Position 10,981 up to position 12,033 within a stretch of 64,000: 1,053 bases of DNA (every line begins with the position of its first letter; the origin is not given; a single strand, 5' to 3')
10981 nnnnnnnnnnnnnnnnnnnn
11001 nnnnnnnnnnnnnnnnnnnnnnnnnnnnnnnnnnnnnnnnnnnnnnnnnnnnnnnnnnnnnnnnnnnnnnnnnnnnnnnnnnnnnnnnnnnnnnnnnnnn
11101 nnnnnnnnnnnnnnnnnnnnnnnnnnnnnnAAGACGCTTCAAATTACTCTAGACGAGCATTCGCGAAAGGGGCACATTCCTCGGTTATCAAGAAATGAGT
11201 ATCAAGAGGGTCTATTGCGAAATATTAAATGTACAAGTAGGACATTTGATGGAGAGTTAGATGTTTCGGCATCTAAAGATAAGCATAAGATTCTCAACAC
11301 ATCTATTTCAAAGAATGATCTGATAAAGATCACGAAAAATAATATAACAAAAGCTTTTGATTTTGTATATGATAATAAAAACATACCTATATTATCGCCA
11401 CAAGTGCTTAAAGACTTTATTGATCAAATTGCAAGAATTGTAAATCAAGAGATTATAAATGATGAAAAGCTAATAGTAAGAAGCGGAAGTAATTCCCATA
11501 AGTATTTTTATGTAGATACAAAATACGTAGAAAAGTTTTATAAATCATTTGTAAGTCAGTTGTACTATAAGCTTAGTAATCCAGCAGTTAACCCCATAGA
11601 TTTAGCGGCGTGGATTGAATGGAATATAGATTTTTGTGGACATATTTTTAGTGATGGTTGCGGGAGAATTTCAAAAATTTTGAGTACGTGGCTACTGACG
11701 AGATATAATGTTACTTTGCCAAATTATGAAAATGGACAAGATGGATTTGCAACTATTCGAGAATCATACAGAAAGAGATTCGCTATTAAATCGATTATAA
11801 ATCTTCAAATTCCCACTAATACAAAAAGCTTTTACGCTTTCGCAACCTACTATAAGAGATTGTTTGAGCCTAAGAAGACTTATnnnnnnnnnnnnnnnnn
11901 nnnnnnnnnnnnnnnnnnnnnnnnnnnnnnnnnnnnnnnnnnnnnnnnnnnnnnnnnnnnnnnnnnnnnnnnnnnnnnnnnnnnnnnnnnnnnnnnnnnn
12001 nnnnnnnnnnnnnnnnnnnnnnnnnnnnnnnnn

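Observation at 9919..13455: Giant protein combining P-loop kinase, Fic/Doc-like, Nudix and possible nucleosidase-like domains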

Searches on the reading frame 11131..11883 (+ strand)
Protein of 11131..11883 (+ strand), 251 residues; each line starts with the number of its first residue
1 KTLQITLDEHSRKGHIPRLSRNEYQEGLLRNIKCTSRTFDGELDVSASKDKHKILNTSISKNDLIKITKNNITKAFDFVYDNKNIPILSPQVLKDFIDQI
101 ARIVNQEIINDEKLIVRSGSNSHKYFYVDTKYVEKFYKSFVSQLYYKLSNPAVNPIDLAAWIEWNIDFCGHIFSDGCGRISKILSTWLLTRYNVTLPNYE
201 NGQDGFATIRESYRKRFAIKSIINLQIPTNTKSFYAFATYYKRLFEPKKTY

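Call 16: search_solved_structures(query=A2, max_evalue=10, show_alignments=3)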
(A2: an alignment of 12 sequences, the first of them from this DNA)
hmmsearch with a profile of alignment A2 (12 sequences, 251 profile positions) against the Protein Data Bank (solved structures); distinct sequences matched with E-value up to 10: 11.
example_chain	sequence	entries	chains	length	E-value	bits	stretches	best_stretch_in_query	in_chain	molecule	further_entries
3cuc_A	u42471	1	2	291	0.28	13.7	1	125-192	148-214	Protein of unknown function with a Fic domain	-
9yz5_A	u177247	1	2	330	0.49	12.9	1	131-192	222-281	Protein adenylyltransferase FICD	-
4u04_A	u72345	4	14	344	0.51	12.8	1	131-192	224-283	Adenosine monophosphate-protein transferase FICD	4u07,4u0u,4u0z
6i7j_A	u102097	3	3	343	0.52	12.8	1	131-192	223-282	Adenosine monophosphate-protein transferase FICD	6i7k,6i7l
6i7g_A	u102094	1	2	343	0.52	12.8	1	131-192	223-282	Adenosine monophosphate-protein transferase FICD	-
6i7h_A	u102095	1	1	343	0.52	12.8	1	131-192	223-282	Adenosine monophosphate-protein transferase FICD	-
6i7i_A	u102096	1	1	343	0.52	12.8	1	131-192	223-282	Adenosine monophosphate-protein transferase FICD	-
4u0s_A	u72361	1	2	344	0.52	12.8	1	131-192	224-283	Adenosine monophosphate-protein transferase FICD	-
6zmd_B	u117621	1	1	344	0.56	12.7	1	131-192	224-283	Protein adenylyltransferase FICD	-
5jj6_A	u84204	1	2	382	0.83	12.1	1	132-192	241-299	Adenosine monophosphate-protein transferase FICD homolog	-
5jj7_A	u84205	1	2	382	0.83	12.1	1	132-192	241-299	Adenosine monophosphate-protein transferase FICD homolog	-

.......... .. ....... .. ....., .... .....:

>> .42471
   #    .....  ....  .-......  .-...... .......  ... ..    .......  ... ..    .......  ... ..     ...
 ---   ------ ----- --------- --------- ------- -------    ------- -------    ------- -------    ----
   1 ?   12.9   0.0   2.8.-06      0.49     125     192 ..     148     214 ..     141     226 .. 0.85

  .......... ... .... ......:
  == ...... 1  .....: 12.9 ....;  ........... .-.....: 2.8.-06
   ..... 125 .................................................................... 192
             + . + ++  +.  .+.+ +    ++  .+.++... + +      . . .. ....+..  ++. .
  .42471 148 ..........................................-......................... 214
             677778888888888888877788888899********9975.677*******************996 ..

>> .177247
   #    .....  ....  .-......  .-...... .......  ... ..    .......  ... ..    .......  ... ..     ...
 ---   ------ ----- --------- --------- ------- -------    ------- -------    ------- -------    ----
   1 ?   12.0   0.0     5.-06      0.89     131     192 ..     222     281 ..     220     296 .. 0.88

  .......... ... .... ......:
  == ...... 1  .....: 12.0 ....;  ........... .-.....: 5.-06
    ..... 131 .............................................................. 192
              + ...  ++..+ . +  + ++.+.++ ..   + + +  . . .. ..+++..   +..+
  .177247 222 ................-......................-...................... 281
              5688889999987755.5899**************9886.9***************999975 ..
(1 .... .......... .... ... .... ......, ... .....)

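Call 26: predict_structure(alignment_id=A2)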
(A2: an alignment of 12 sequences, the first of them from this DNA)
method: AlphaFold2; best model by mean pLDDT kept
length: 251 residues; sequences in the alignment: 12
mean_pLDDT: 88.6   pTM: 0.88
mean pLDDT of the five models: 88.6, 87.0, 86.4, 86.3, 80.7
residues with pLDDT >= 90: 148; 70-90: 79; 50-70: 22; < 50: 2
segments of 3 or more residues with pLDDT < 50: none
pLDDT, mean of each block of 10 residues (from residue 1): 62 69 96 90 82 90 96 98 91 98 96 88 72 95 95 94 93 93 97 93 88 85 85 93 82 43
secondary structure, 60 per line:
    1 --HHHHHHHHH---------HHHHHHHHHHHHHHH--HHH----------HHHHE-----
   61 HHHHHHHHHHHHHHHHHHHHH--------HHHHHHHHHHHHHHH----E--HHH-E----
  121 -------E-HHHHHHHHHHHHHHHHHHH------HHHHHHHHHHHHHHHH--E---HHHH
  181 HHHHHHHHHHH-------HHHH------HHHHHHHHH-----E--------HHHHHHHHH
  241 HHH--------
elements in order: H3-11 H21-35 H51-54 H61-81 H90-104 H130-148 H155-170 H177-191 H199-202 H209-217 H232-243

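Call 55: search_protein_families(library=pfam, alignment_id=A2, max_evalue=10)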
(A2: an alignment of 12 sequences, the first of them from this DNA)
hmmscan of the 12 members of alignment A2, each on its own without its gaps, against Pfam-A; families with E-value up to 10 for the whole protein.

A. member 1, seq(251 aa): 1 family
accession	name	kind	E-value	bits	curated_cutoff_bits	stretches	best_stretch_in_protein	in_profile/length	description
PF02661.23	Fic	-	0.069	14.4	24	1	123-189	32-93/93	Fic/DOC family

B. families by the number of members that match (of 12 scanned): 12 families
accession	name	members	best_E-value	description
PF02661.23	Fic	9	0.011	Fic/DOC family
PF13708.11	DUF4942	2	0.043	Domain of unknown function (DUF4942)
PF16402.11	DUF5010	1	0.0088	Domain of unknown function (DUF5010)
PF10042.14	DUF2278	1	0.011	Uncharacterized conserved protein (DUF2278)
PF20862.2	DUF6843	1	0.022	Family of unknown function (DUF6843)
PF15754.10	SPESP1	1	0.027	Sperm equatorial segment protein 1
PF22920.2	UvrC_RNaseH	1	0.06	UvrC Ribonuclease H-like domain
PF14069.11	SpoVIF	1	0.071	Stage VI sporulation protein F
PF11140.13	DUF2913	1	0.15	Protein of unknown function (DUF2913)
PF08270.16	PRD_Mga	1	0.15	M protein trans-acting positive regulator (MGA) PRD domain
PF23059.1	CUB_M02D8_5_6th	1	1.3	M02D8_5-like, sixth CUB domain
PF13946.11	DUF4214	1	2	Domain of unknown function (DUF4214)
